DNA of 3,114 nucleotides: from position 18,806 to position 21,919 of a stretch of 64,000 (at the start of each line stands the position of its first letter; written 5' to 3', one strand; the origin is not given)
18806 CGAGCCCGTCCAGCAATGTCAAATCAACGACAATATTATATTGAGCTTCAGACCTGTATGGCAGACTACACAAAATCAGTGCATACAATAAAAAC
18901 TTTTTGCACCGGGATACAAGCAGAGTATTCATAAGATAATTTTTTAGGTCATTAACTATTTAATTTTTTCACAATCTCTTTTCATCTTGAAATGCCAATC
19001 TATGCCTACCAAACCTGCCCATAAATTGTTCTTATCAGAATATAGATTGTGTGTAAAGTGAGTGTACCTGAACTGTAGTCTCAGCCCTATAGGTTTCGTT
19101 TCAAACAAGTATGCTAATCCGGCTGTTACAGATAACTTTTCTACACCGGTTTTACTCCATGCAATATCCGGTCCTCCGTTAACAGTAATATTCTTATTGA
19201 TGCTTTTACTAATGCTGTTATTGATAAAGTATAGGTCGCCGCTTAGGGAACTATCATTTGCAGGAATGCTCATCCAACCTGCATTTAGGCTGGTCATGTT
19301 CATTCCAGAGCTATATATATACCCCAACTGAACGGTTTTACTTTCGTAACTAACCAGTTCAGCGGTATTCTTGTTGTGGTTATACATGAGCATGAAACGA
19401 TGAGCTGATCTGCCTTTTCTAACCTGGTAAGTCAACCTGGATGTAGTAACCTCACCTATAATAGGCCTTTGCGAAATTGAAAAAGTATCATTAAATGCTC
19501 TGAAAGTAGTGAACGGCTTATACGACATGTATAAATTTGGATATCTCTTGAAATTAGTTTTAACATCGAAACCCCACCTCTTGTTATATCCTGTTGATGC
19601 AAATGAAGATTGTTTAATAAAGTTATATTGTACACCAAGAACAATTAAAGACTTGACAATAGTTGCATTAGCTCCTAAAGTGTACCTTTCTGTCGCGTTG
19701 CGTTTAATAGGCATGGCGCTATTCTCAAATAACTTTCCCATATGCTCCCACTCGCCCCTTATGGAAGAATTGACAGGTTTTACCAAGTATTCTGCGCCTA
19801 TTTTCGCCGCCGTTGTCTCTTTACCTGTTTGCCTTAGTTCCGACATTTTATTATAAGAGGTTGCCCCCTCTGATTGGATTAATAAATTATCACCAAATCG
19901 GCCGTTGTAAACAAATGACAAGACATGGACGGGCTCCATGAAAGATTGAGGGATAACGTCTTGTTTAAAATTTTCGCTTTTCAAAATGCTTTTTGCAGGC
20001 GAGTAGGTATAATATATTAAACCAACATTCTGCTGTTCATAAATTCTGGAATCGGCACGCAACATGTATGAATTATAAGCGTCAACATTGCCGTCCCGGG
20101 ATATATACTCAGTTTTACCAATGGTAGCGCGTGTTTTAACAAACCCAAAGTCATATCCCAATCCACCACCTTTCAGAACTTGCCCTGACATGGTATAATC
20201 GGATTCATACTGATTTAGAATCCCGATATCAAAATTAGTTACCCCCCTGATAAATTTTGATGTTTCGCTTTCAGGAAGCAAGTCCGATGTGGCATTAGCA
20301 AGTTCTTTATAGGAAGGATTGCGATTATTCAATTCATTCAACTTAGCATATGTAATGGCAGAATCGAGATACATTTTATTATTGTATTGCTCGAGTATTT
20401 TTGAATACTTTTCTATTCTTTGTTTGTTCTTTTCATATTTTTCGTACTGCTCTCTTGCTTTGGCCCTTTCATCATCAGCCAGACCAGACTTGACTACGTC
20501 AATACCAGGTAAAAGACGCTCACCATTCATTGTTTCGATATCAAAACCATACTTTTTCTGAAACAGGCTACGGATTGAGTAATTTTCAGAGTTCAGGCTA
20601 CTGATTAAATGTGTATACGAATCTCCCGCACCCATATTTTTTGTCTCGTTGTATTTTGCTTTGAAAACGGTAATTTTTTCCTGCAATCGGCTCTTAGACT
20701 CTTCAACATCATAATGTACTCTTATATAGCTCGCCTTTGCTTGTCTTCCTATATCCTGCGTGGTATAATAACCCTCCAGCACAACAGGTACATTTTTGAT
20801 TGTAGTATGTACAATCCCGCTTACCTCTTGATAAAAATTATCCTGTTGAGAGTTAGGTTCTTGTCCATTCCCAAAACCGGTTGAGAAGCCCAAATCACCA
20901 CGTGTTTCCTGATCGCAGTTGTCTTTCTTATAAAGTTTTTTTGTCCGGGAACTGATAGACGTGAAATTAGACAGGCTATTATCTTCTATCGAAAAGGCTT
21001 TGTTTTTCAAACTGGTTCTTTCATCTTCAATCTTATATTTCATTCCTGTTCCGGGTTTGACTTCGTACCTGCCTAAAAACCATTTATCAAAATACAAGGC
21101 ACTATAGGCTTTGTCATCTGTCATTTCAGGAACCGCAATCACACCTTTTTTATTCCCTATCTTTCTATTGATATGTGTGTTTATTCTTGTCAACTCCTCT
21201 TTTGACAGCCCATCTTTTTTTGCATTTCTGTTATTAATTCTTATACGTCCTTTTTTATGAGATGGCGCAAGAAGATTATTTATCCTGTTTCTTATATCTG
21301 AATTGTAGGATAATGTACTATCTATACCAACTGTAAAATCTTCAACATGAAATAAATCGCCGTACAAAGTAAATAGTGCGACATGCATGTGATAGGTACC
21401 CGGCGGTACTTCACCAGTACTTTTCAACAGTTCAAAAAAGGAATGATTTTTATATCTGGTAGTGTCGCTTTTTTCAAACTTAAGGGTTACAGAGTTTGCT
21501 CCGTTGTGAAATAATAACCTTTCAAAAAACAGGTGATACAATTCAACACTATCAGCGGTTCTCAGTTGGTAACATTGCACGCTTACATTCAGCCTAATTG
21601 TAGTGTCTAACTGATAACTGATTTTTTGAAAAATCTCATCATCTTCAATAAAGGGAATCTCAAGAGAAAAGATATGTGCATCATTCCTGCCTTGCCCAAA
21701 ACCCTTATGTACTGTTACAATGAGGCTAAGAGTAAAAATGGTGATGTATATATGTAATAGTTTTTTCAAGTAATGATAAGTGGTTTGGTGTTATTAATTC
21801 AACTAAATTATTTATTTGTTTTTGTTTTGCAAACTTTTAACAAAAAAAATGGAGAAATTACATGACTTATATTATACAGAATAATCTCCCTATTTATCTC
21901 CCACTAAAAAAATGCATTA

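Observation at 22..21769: Seven-gene operon coupling two giant SpvB-N/YD-repeat proteins to a private envelope module: candidate undescribed RHS/Tc-like toxin export or delivery system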

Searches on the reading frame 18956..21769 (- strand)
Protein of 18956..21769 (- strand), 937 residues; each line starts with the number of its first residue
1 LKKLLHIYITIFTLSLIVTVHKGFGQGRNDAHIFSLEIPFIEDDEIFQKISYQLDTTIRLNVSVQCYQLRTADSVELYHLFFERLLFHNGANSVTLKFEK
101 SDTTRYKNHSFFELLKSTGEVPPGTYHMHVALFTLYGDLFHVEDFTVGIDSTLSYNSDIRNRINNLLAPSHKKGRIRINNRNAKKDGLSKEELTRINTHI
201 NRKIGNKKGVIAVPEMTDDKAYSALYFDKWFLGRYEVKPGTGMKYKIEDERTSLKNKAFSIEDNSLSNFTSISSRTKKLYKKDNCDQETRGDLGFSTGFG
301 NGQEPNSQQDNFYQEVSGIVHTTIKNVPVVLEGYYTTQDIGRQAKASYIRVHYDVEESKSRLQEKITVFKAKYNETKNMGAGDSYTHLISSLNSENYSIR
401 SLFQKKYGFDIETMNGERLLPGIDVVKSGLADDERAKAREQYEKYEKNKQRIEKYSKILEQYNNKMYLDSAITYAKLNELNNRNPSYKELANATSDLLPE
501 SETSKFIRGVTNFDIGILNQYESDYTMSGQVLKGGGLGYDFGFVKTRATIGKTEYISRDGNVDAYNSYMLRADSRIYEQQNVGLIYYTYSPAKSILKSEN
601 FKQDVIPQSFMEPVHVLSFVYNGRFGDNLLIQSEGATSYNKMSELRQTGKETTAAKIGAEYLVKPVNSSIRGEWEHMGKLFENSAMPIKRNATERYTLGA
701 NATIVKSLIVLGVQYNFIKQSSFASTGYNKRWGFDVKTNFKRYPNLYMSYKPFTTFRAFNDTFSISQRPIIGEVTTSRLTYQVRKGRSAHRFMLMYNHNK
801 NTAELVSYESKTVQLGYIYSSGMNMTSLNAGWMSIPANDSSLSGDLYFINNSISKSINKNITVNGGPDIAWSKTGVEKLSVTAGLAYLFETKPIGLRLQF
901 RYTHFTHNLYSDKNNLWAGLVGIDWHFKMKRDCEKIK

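Call 4: search_protein_families(library=pfam, proteins=[window:18956-21769:-], max_evalue=0.1)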
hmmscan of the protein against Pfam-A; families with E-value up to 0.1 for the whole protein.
window:18956-21769:- (937 aa): 0 families

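Call 6: search_protein_families(library=ncbifam, proteins=[window:18956-21769:-], max_evalue=0.1)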
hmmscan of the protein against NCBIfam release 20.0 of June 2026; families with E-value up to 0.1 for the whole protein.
window:18956-21769:- (937 aa): 0 families

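Call 18: find_homologous_proteins(query=window:18956-21769:-)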
Query window:18956-21769:- (937 aa): 13 proteins with E <= 0.001 among 8000 candidates.
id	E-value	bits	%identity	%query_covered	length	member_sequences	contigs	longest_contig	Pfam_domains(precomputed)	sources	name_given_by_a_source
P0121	0.0e+0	2119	100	100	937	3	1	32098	-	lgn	-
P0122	0.0e+0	1775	82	100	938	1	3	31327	-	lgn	-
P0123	0.0e+0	1428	66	100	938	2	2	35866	-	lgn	-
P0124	1.0e-223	764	41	98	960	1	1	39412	-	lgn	-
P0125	1.3e-206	707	40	94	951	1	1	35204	-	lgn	-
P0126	4.1e-206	705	39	97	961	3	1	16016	-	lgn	-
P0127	4.1e-197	675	38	95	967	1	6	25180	-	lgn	-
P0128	9.8e-196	671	37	98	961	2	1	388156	-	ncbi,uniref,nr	ncbi:hypothetical protein DN068_00945 [Taibaiella soli]|uniref:Uncharacterized protein n=2 Tax=Taiba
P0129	1.3e-191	657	38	96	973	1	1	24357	-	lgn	-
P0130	1.0e-188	648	36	97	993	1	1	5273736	-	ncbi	ncbi:hypothetical protein ACTHGU_03675 [Chitinophagaceae bacterium MMS25-I14]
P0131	1.8e-186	640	39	94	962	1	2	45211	-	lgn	-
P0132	2.8e-182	626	34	98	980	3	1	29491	-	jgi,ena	-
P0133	2.4e-165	570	34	98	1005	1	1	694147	-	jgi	-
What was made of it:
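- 18956..21769 (-): Gene 1. 937-aa Sec-signal protein, predicted to be a large outer-membrane beta-barrel. Layout: N-terminal beta-sandwich (aa 32-149, nt 21323-21676), 4 strands (aa 288-353), coiled-coil helices (aa 355-509, nt 20243-20707), then 22 strands (aa 510-930, nt 18980-20242). There is no Pfam or NCBIfam hit (calls 4, 6, 18).
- On Two-partner secretion (T5b/CDI): None of the 13 homologs of the 937-aa protein has any Pfam domain (call 18).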

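Call 37: predict_structure(alignment_id=A2)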
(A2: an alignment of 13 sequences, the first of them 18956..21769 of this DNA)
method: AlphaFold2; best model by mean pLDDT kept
length: 937 residues; sequences in the alignment: 13
mean_pLDDT: 70.3   pTM: 0.45
mean pLDDT of the five models: 70.3, 69.6, 68.5, 66.6, 63.9
residues with pLDDT >= 90: 59; 70-90: 471; 50-70: 281; < 50: 126
segments of 3 or more residues with pLDDT < 50: 18-29, 170-184, 256-269, 340-342, 420-429, 519-531, 556-561, 604-609, 683-689, 755-770, 804-806, 839-841, 935-937
pLDDT, mean of each block of 10 residues (from residue 1): 61 54 36 75 83 84 89 83 86 82 72 84 88 82 84 76 74 41 56 84 74 83 87 84 73 46 37 62 65 87 61 79 76 67 57 76 77 63 65 86 76 59 45 67 82 71 54 72 66 66 63 59 34 66 71 52 61 67 70 62 50 64 66 65 54 75 78 76 46 75 79 81 62 82 79 47 28 76 87 85 58 90 89 67 75 88 90 83 90 88 74 77 85 49
secondary structure, 60 per line:
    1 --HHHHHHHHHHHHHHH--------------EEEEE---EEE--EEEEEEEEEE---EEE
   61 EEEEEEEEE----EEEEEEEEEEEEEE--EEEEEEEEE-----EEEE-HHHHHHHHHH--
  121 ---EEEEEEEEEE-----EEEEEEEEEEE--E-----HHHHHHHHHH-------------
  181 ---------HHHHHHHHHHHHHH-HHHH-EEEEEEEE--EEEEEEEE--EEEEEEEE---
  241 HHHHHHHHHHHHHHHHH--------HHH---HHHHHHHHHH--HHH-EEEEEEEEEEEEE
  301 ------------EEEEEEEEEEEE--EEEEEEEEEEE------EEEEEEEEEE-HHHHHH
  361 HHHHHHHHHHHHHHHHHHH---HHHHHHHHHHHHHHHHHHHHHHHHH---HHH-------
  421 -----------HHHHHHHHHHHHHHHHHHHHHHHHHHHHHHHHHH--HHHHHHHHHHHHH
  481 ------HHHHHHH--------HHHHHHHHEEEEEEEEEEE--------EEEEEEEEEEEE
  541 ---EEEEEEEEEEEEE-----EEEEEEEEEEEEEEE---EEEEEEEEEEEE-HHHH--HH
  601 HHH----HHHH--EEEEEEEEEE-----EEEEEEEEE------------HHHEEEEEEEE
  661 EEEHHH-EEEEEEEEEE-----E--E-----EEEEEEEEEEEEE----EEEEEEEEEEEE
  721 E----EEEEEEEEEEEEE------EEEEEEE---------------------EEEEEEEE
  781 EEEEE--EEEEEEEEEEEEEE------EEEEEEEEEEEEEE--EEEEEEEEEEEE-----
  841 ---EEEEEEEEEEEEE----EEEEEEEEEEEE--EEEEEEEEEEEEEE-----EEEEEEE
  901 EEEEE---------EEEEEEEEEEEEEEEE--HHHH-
elements in order (helices of 4 or more, strands of 3 or more residues): H3-17 E32-36 E40-42 E45-54 E58-69 E74-87 E90-98 E104-107 H109-118 E124-133 E139-149 H158-167 H190-203 H205-208 E210-217 E220-227 E230-237 H241-257 H272-281 E288-300 E313-324 E327-337 E344-353 H355-379 H383-407 H432-465 H468-480 H487-493 H502-509 E510-520 E529-540 E544-556 E562-576 E580-591 H593-596 H599-603 H608-611 E614-623 E629-637 E653-663 E668-677 E692-704 E709-721 E726-738 E745-751 E773-785 E788-801 E808-821 E824-835 E844-856 E861-872 E875-888 E894-905 E915-930 H933-936
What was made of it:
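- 18956..21769 (-): The AF2 model has mean pLDDT 70 (call 37).
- On Outer-membrane beta-barrel (937-aa protein): 22-26 strands in an AF2 model of pLDDT 70 (call 37).
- Checked: The 937-aa model has a beta-sandwich, coiled-coil helices and 22-26 beta-strands (call 37).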

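Call 41: fold_search(model_id=the predicted structure, library=pdb)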
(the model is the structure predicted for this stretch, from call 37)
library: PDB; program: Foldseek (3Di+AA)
matches with E <= 10: 1058; with E <= 0.001: 291
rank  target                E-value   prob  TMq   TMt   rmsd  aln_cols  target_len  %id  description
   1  9c4o                  5.8e-08  1.00  0.22  0.28  14.7       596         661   11  Cryo-EM structure of PqqU with ligand PQQ (released 2024-06-19)
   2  6r2q_B                1.6e-07  1.00  0.32  0.44  11.7       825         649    9  Structure of the Mtr complex (released 2020-04-22)
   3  9a2z_MODEL_1_A        1.7e-07  1.00  0.25  0.30  27.0       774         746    6  Model of E. coli FepA by in-cell photo-crosslinking MS and deep learning (released 2023-02-24)
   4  2qtk_B                6.0e-07  1.00  0.20  0.40  11.9       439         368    8  Crystal Structure of the outer membrane protein opdK from Pseudomonas aeruginosa (released 2008-06-24)
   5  4aip_A                8.4e-07  1.00  0.22  0.29  12.1       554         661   10  The FrpB iron transporter from Neisseria meningitidis (F3-3 variant) (released 2013-01-23)
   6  4rdt_A                1.0e-06  1.00  0.22  0.31  12.5       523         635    8  Structure of the bacterial Zn-transporter ZnuD from Neisseria meningitidis (flexible conformation bound to a zinc ion) (released 2015-08-19)
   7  2y2x_A                1.1e-06  1.00  0.20  0.39  12.2       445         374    8  Crystal Structure of Pseudomonas Aeruginosa OpdK with Vanillate (released 2011-12-28)
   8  5m9b                  1.1e-06  1.00  0.24  0.30  20.7       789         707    7  Crystal structure of the ferric enterobactin receptor (PfeA) from Pseudomonas aeruginosa (released 2018-02-21)
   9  4q35_A                1.1e-06  1.00  0.19  0.22  17.5       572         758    9  Structure of a membrane protein (released 2014-06-25)
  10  5mzs                  1.1e-06  1.00  0.23  0.30  21.1       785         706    7  Crystal structure of the ferric enterobactin receptor (PfeA) mutant (R480A_Q482A) from Pseudomonas aeruginosa (released 2018-02-14)
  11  6fom_A                1.2e-06  1.00  0.24  0.31  13.5       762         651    7  Copper transporter OprC (released 2019-03-13)
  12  2qtk_A                1.4e-06  1.00  0.19  0.37  12.5       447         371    9  Crystal Structure of the outer membrane protein opdK from Pseudomonas aeruginosa (released 2008-06-24)
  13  4rvw                  1.4e-06  1.00  0.23  0.33  11.3       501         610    8  Structure of the bacterial Zn-transporter ZnuD from Neisseria meningitidis (soaked with 20 micromolar Zinc) (released 2015-08-19)
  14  4rdr                  1.4e-06  1.00  0.22  0.28  14.4       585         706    8  Structure of the bacterial Zn-transporter ZnuD from Neisseria meningitidis (locked conformation bound to zinc and cadmiu (released 2015-08-19)
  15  1fep                  1.6e-06  1.00  0.22  0.28  13.1       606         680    8  FERRIC ENTEROBACTIN RECEPTOR (released 1999-01-13)
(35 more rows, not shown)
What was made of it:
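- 18956..21769 (-): Foldseek against PDB gives 291 hits at E<=1e-3 (the 50 listed are nearly all outer-membrane barrels): TonB-dependent transporters, MtrB 6r2q_B (TMt 0.44), LptD and the usher (call 41).
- On Outer-membrane beta-barrel (937-aa protein): Foldseek finds 291 hits at E<=1e-3, with barrels dominating the list but at low TM (0.2-0.44) (call 41).
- The 937-aa model matches outer-membrane barrels (calls 37, 41).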
